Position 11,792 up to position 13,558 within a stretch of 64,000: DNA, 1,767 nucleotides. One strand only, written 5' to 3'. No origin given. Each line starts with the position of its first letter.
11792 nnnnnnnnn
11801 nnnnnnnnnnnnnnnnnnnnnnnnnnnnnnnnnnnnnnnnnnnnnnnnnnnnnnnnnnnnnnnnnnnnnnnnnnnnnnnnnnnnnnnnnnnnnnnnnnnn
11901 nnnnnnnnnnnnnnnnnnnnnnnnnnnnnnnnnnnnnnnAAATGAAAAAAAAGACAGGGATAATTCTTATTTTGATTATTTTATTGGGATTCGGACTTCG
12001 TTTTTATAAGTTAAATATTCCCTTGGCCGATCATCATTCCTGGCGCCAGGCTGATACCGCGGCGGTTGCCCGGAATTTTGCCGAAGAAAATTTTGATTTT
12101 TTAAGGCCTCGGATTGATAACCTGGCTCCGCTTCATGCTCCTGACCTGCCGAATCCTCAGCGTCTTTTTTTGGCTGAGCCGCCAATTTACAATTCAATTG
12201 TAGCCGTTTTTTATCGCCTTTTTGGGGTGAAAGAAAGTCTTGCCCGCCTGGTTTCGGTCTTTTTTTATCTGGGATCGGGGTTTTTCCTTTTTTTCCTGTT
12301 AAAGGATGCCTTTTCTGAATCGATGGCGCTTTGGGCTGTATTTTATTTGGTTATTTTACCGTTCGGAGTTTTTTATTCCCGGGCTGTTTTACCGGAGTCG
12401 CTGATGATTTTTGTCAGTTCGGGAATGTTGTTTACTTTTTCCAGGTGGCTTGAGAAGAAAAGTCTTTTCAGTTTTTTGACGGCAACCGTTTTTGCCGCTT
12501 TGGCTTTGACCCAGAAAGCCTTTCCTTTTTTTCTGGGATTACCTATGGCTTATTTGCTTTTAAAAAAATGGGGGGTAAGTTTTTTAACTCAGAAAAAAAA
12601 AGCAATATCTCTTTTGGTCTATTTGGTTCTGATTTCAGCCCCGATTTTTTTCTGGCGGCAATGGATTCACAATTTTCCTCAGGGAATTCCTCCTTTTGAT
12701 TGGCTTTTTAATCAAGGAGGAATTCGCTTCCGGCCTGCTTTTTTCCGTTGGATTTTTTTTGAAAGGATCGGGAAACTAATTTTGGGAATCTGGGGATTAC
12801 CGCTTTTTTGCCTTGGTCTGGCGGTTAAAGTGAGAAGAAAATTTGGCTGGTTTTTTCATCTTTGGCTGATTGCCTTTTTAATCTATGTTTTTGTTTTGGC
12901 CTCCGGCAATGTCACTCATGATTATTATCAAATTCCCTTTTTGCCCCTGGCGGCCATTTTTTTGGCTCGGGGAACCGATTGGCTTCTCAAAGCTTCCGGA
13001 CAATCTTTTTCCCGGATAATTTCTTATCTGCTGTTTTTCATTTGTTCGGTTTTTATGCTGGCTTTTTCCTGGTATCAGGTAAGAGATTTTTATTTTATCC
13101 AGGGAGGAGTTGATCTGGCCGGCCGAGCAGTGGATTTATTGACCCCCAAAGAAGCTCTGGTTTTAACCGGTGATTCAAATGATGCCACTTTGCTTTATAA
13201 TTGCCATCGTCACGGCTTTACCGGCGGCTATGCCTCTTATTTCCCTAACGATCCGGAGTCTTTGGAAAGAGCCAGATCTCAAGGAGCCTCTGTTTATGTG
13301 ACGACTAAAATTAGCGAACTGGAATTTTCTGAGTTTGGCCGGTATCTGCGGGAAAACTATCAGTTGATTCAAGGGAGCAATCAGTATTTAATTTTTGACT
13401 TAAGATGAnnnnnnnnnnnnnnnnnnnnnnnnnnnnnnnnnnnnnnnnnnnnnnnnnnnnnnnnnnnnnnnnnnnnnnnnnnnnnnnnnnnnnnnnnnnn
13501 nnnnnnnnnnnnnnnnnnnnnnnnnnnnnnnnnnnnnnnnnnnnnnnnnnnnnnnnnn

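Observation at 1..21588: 21-kb glycosylation supercluster encoding a complete lipid-linked mannose pathway with four to five GT-C transferases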

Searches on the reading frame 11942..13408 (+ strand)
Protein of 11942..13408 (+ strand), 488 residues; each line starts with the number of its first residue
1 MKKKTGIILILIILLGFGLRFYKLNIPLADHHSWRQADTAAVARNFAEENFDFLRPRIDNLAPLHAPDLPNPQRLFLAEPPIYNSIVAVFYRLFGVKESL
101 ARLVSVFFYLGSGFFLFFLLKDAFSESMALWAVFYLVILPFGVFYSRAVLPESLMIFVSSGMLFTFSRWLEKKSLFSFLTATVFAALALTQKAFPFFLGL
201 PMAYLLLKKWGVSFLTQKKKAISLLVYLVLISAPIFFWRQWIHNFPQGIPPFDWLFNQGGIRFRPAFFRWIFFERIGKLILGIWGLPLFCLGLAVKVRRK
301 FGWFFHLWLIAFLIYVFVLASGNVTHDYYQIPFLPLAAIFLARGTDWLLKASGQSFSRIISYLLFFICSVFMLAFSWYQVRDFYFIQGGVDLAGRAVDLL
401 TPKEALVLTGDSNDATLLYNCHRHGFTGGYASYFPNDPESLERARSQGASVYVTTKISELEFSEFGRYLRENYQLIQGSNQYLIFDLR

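Call 5: search_protein_families(library=pfam, proteins=[window:11942-13408:+], max_evalue=0.01)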
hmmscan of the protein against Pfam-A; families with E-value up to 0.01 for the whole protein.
window:11942-13408:+ (488 aa): 1 family
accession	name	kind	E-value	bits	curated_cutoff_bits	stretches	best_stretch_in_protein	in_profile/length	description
PF13231.12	PMT_2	-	1.1e-14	55.3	26.1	1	79-234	2-157/160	Dolichyl-phosphate-mannose-protein mannosyltransferase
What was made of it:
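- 11942..13408 (+): GTC4: core ArnT-fold GT-C transferase. PMT_2 55.3 bits (call 5).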

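Call 6: search_protein_families(library=ncbifam, proteins=[window:11942-13408:+], max_evalue=0.01)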
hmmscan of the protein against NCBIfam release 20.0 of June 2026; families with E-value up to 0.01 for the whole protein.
window:11942-13408:+ (488 aa): 1 family
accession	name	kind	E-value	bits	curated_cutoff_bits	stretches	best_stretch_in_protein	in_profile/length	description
TIGR03663.1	TIGR03663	subfamily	9.8e-09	34.7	126.25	1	85-193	57-164/435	flippase activity-associated protein Agl23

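Call 20: search_solved_structures(query=window:11942-13408:+, max_evalue=1)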
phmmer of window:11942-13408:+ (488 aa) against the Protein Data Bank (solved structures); distinct sequences matched with E-value up to 1: 0.

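Call 21: find_homologous_proteins(query=window:11942-13408:+, max_evalue=0.00001)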
Query window:11942-13408:+ (488 aa): 2052 proteins with E <= 0.00001 among 8000 candidates; the best 120 are listed.
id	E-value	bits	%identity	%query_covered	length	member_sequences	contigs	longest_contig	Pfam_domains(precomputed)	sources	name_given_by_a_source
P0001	0.0e+0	1076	100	98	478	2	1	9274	PF13231.13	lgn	-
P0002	3.7e-215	734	67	96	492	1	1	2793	PF02366.25,PF13231.13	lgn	-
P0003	1.6e-213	728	66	100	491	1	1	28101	PF02366.25,PF13231.13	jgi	jgi:4-amino-4-deoxy-L-arabinose transferase-like glycosyltransferase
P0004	9.2e-206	703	64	100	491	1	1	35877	PF02366.25,PF13231.13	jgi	jgi:4-amino-4-deoxy-L-arabinose transferase-like glycosyltransferase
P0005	7.6e-196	670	61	96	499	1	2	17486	PF13231.13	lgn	-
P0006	2.1e-195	668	59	100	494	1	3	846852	PF02366.25,PF13231.13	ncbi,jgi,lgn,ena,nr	ncbi:MAG TPA: glycosyltransferase family 39 protein [Candidatus Bathyarchaeia archaeon]|nr:glycosylt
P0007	1.3e-194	666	61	100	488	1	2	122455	PF13231.13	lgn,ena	-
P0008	2.5e-194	665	61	100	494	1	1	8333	PF13231.13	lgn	-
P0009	7.5e-194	663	61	95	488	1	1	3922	PF02366.25,PF13231.13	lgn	-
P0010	3.9e-189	648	62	95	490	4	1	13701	PF02366.25,PF13231.13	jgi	-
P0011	4.5e-189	648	60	96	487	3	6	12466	PF02366.25,PF13231.13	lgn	-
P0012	1.8e-188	646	62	96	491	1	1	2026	PF02366.25,PF13231.13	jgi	-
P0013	5.8e-188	644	60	99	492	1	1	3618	PF02366.25,PF13231.13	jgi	-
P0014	1.2e-187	643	61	97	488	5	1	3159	PF02366.25,PF13231.13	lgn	-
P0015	1.0e-186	640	59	99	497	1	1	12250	PF02366.25,PF13231.13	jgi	-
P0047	7.6e-179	614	60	97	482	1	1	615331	PF02366.25,PF13231.13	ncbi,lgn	-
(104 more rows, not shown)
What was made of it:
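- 11942..13408 (+): More than 2000 homologs (call 21).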

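Call 22: find_encoding_contigs(protein=P0004, flank=10000, max_places=2)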
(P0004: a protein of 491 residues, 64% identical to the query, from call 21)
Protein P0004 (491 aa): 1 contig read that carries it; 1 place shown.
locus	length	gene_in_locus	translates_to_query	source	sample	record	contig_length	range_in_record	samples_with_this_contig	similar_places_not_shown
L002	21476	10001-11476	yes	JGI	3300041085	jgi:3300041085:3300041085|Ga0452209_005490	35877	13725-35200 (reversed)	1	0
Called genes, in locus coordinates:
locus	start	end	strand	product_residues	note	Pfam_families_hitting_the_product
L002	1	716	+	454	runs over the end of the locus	PF13231:PMT_2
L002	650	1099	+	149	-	-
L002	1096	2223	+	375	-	PF13439:Glyco_transf_4, PF00982:Glyco_transf_20 (faint), PF00534:Glycos_transf_1, PF13692:Glyco_trans_1_4, PF13524:Glyco_trans_1_2, PF20706:GT4-conflict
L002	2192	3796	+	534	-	PF13231:PMT_2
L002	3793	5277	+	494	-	PF02366:PMT (weak), PF13231:PMT_2 (weak)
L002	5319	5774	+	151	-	-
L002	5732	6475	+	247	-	PF20706:GT4-conflict, PF00534:Glycos_transf_1, PF13692:Glyco_trans_1_4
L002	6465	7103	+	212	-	PF00132:Hexapep, PF14602:Hexapep_2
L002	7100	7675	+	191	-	-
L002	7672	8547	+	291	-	PF00535:Glycos_transf_2, PF13506:Glyco_transf_21 (faint), PF13641:Glyco_tranf_2_3, PF10111:Glyco_tranf_2_2 (faint), PF13632:Glyco_trans_2_3 (weak)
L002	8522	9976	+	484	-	PF04932:Wzy_C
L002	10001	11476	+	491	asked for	PF02366:PMT, PF13231:PMT_2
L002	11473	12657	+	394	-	PF13439:Glyco_transf_4, PF00534:Glycos_transf_1, PF13692:Glyco_trans_1_4, PF13524:Glyco_trans_1_2 (weak)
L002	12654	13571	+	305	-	PF00535:Glycos_transf_2, PF10111:Glyco_tranf_2_2, PF13641:Glyco_tranf_2_3, PF13632:Glyco_trans_2_3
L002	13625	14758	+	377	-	PF13439:Glyco_transf_4 (weak), PF20706:GT4-conflict, PF00534:Glycos_transf_1, PF13692:Glyco_trans_1_4, PF13524:Glyco_trans_1_2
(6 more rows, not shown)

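Call 23: find_encoding_contigs(protein=P0006, flank=10000, max_places=2)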
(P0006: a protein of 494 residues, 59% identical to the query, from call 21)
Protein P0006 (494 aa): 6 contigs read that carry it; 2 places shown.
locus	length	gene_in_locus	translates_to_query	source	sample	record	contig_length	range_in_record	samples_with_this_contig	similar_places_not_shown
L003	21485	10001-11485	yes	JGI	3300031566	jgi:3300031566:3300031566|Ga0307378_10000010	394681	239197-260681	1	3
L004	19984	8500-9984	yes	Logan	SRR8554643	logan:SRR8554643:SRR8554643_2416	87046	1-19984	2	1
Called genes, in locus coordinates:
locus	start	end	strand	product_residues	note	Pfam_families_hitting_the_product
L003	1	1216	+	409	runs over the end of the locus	PF13439:Glyco_transf_4, PF13579:Glyco_trans_4_4, PF20706:GT4-conflict, PF00534:Glycos_transf_1, PF13692:Glyco_trans_1_4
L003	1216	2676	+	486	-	PF13231:PMT_2 (weak)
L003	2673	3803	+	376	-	PF13439:Glyco_transf_4, PF00534:Glycos_transf_1, PF13692:Glyco_trans_1_4, PF13524:Glyco_trans_1_2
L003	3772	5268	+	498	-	PF02366:PMT (weak), PF13231:PMT_2 (weak)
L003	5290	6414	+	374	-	PF13439:Glyco_transf_4, PF20706:GT4-conflict, PF00534:Glycos_transf_1, PF13692:Glyco_trans_1_4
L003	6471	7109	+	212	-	PF00132:Hexapep, PF14602:Hexapep_2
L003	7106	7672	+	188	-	-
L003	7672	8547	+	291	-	PF00535:Glycos_transf_2, PF13641:Glyco_tranf_2_3, PF10111:Glyco_tranf_2_2, PF13506:Glyco_transf_21 (faint), PF13712:Glyco_tranf_2_5, PF13632:Glyco_trans_2_3 (weak)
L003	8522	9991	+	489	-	PF04932:Wzy_C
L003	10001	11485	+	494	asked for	PF02366:PMT, PF13231:PMT_2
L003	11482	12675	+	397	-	PF13439:Glyco_transf_4, PF13579:Glyco_trans_4_4 (faint), PF00534:Glycos_transf_1, PF13692:Glyco_trans_1_4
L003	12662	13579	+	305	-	PF00535:Glycos_transf_2, PF13641:Glyco_tranf_2_3, PF10111:Glyco_tranf_2_2 (faint), PF13632:Glyco_trans_2_3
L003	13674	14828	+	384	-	PF13439:Glyco_transf_4, PF20706:GT4-conflict, PF00534:Glycos_transf_1, PF13692:Glyco_trans_1_4, PF13524:Glyco_trans_1_2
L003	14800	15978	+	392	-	PF13439:Glyco_transf_4 (weak), PF00534:Glycos_transf_1, PF13692:Glyco_trans_1_4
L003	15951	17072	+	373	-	PF00483:NTP_transferase, PF22640:ManC_GMP_beta-helix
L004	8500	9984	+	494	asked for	PF02366:PMT, PF13231:PMT_2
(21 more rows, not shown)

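Call 24: find_encoding_contigs(protein=P0047, flank=10000, max_places=2)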
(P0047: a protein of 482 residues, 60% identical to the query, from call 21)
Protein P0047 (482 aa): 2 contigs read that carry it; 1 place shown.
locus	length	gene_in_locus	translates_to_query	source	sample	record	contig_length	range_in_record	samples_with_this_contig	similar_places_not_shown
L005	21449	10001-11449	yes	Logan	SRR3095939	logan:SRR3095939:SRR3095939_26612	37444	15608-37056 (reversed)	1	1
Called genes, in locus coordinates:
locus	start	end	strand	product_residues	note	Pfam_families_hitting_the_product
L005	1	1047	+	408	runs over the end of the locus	PF01943:Polysacc_synt, PF13440:Polysacc_synt_3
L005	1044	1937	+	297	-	PF00535:Glycos_transf_2, PF10111:Glyco_tranf_2_2 (weak), PF13641:Glyco_tranf_2_3, PF13506:Glyco_transf_21 (faint)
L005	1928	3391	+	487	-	PF11028:TMEM260_N (weak), PF13231:PMT_2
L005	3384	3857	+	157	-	-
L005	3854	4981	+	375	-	PF13439:Glyco_transf_4, PF20706:GT4-conflict, PF00534:Glycos_transf_1, PF13692:Glyco_trans_1_4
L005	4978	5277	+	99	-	-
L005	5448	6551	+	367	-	PF13439:Glyco_transf_4, PF20706:GT4-conflict, PF00534:Glycos_transf_1, PF13692:Glyco_trans_1_4, PF13524:Glyco_trans_1_2 (weak)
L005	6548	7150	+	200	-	PF00132:Hexapep, PF14602:Hexapep_2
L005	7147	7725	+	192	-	-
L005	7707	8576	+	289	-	PF00535:Glycos_transf_2, PF10111:Glyco_tranf_2_2 (weak), PF13641:Glyco_tranf_2_3, PF13712:Glyco_tranf_2_5 (weak)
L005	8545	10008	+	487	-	PF04932:Wzy_C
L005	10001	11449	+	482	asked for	PF02366:PMT, PF13231:PMT_2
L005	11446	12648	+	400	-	PF13439:Glyco_transf_4, PF00534:Glycos_transf_1, PF13692:Glyco_trans_1_4, PF13524:Glyco_trans_1_2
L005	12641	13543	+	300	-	PF00535:Glycos_transf_2, PF13641:Glyco_tranf_2_3, PF13632:Glyco_trans_2_3 (weak)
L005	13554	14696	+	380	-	PF13439:Glyco_transf_4, PF00534:Glycos_transf_1, PF20706:GT4-conflict, PF13692:Glyco_trans_1_4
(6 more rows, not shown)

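Call 26: find_related_loci(query=A1, collection=genome_contigs, flank=10000)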
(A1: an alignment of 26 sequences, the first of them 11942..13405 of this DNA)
Query A1 (488 aa) in genome_contigs; peptide patterns used: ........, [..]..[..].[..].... (x = any residue, [..] = any of these).
599 stretches matched a pattern (row limit reached: there are more); 571 encode a relative of the query (tblastn E <= 1e-3); the best 80 are kept; 80 distinct loci.
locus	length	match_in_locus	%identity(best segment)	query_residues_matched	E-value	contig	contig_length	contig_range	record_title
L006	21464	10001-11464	59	2-488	0e+0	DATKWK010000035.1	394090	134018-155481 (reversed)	MAG TPA_asm: Candidatus Bathyarchaeia archaeon isolate SMAG_U14161 k141_3311682, whole genome shotgun sequence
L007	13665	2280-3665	62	20-487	0e+0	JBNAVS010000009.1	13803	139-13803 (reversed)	MAG: Microgenomates group bacterium isolate Kamch4342-D-MF-044 bin36_IDBA_re-assembly_contigs.fa-9, whole genome shotgun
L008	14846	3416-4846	59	8-488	0e+0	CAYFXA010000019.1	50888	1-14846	MAG TPA_asm: uncultured Gammaproteobacteria bacterium isolate ERP108616_co1_405 genome assembly, contig: k119_1228885, w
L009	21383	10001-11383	60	22-488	0e+0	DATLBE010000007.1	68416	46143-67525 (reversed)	MAG TPA_asm: Nevskiaceae bacterium isolate SMAG_U14290 k141_3560409, whole genome shotgun sequence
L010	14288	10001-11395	60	20-488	0e+0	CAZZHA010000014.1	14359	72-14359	MAG TPA_asm: uncultured Gammaproteobacteria bacterium isolate binchicken_co364_299 genome assembly, contig: NODE_5353_le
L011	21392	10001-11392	56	20-487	9e-174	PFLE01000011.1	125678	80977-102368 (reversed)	MAG: Candidatus Shapirobacteria bacterium CG_4_10_14_0_8_um_filter_39_15 CG_4_10_14_0.8_um_filter_scaffold_21_c, whole g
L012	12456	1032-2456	58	7-487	3e-172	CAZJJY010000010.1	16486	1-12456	MAG TPA_asm: uncultured Gammaproteobacteria bacterium isolate binchicken_co243_270 genome assembly, contig: NODE_2783_le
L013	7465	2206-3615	57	11-487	3e-167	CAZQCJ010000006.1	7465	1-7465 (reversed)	MAG TPA_asm: uncultured Gammaproteobacteria bacterium isolate SRP067234_co1_244 genome assembly, contig: k99_324748, who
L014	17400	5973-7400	53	4-487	2e-158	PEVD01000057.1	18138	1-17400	MAG: Candidatus Shapirobacteria bacterium CG03_land_8_20_14_0_80_40_19 CG03_land_8_20_14_0.80_scaffold_1205_c, whole gen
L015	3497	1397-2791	53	16-488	4e-165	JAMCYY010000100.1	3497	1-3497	MAG: Patescibacteria group bacterium isolate FK_Sedi_B_Bin.329 NODE_117077_length_3497_cov_2.90178, whole genome shotgun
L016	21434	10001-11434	56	1-487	5e-157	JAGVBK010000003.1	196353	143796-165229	MAG: Candidatus Shapirobacteria bacterium isolate DeMMO6_54 c_000000029669, whole genome shotgun sequence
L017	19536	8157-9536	55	20-487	2e-154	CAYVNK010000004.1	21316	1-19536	MAG TPA_asm: uncultured Gammaproteobacteria bacterium isolate binchicken_co387_100 genome assembly, contig: NODE_2376_le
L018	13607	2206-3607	51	2-487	2e-126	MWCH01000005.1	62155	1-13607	MAG: Microgenomates group bacterium ADurb.Bin219 BWY24_contig000005, whole genome shotgun sequence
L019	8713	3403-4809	43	3-487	2e-115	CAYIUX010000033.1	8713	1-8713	MAG TPA_asm: uncultured Gammaproteobacteria bacterium isolate ERP119705_co5_62 genome assembly, contig: NODE_10482_lengt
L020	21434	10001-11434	44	1-488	7e-111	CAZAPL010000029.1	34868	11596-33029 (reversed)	MAG TPA_asm: uncultured Gammaproteobacteria bacterium isolate SRP231805_co4_153 genome assembly, contig: k141_164097, wh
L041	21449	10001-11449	38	1-488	4e-97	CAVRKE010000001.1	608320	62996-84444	MAG: Candidatus Levybacteria bacterium isolate MFD01476.bin.1.95 genome assembly, contig: contig_20563, whole genome sho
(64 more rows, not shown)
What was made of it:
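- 11942..13408 (+): At least 571 species representatives encode a relative (call 26).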

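Call 27: search_solved_structures(query=A1, max_evalue=1)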
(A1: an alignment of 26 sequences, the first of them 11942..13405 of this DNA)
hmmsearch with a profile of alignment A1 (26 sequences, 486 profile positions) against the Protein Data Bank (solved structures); distinct sequences matched with E-value up to 1: 0.

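Call 37: predict_structure(alignment_id=A1)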
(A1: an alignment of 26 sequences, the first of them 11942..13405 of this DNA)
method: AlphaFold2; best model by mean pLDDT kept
length: 488 residues; sequences in the alignment: 26
mean_pLDDT: 86.3   pTM: 0.87
mean pLDDT of the five models: 86.3, 85.2, 84.1, 83.9, 77.8
residues with pLDDT >= 90: 272; 70-90: 160; 50-70: 41; < 50: 15
segments of 3 or more residues with pLDDT < 50: 30-32, 260-263, 321-325
pLDDT, mean of each block of 10 residues (from residue 1): 89 96 68 61 88 90 75 86 92 88 93 97 93 96 87 94 97 95 96 91 95 92 96 93 87 52 62 86 95 83 93 83 57 95 94 84 96 92 65 86 90 67 80 83 93 84 89 92 91
secondary structure, 60 per line:
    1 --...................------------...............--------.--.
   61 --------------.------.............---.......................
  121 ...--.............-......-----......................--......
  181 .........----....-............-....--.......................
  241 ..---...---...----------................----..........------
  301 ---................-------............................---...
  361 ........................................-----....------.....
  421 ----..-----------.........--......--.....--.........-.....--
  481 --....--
elements in order: H3-21 H34-48 H82-94 H98-123 H126-138 H140-145 H151-172 H175-189 H194-197 H199-210 H212-215 H218-242 H265-280 H285-294 H304-319 H327-354 H358-400 E406-409 H416-420 H438-446 E449-454 H457-461 H464-472 E474-478 E483-486
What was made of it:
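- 11942..13408 (+): AF2 model has pLDDT 86 (call 37).
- On GT-C superfamily (ArnT/PMT/STT3-like, GT-C_A): The AF2 model has pLDDT 86 and pTM 0.87 (call 37).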
